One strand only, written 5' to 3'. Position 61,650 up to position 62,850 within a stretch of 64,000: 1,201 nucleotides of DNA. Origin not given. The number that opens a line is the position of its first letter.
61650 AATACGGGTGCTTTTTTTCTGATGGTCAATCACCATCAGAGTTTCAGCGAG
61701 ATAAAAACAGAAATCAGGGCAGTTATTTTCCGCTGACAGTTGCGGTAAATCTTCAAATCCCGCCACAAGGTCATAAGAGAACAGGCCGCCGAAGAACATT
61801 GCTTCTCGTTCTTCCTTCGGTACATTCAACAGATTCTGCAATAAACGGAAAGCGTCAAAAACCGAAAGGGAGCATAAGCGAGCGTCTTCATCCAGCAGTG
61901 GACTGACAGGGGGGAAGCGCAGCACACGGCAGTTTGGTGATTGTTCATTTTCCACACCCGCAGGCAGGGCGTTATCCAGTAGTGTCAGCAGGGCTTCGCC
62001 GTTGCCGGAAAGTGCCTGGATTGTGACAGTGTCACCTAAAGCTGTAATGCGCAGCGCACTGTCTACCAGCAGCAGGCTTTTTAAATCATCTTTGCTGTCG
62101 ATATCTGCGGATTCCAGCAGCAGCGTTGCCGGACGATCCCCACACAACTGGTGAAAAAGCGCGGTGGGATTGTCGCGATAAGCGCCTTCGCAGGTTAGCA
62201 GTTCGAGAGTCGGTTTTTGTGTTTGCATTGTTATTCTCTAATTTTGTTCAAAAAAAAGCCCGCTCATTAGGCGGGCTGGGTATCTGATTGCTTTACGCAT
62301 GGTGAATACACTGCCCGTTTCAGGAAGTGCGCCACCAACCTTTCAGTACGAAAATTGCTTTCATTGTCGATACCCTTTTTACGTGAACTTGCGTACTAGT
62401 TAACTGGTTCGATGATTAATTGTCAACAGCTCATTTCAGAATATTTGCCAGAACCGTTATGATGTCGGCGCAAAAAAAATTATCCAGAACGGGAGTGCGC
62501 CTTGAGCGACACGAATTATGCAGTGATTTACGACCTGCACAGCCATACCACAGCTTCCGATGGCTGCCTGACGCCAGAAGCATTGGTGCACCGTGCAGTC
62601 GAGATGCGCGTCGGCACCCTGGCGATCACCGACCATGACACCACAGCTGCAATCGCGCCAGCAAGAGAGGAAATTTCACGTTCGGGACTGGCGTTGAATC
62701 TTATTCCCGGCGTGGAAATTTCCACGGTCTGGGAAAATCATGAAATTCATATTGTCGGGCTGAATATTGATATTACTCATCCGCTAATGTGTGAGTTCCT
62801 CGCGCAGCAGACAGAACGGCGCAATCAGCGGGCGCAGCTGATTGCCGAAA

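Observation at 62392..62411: Single-base asymmetry in the trp operator palindrome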

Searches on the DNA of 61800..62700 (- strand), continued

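Call 74: search_rna_families(source=window, start=61800, end=62700, threshold=gathering, show_alignments=1)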
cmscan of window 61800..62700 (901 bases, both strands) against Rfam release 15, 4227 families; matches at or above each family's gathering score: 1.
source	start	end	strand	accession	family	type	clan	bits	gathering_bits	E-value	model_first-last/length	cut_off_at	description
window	62250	62343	-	RF00513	Trp_leader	Cis-reg; leader;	-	93.1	41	1.6e-20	1-100/100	no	Tryptophan operon leader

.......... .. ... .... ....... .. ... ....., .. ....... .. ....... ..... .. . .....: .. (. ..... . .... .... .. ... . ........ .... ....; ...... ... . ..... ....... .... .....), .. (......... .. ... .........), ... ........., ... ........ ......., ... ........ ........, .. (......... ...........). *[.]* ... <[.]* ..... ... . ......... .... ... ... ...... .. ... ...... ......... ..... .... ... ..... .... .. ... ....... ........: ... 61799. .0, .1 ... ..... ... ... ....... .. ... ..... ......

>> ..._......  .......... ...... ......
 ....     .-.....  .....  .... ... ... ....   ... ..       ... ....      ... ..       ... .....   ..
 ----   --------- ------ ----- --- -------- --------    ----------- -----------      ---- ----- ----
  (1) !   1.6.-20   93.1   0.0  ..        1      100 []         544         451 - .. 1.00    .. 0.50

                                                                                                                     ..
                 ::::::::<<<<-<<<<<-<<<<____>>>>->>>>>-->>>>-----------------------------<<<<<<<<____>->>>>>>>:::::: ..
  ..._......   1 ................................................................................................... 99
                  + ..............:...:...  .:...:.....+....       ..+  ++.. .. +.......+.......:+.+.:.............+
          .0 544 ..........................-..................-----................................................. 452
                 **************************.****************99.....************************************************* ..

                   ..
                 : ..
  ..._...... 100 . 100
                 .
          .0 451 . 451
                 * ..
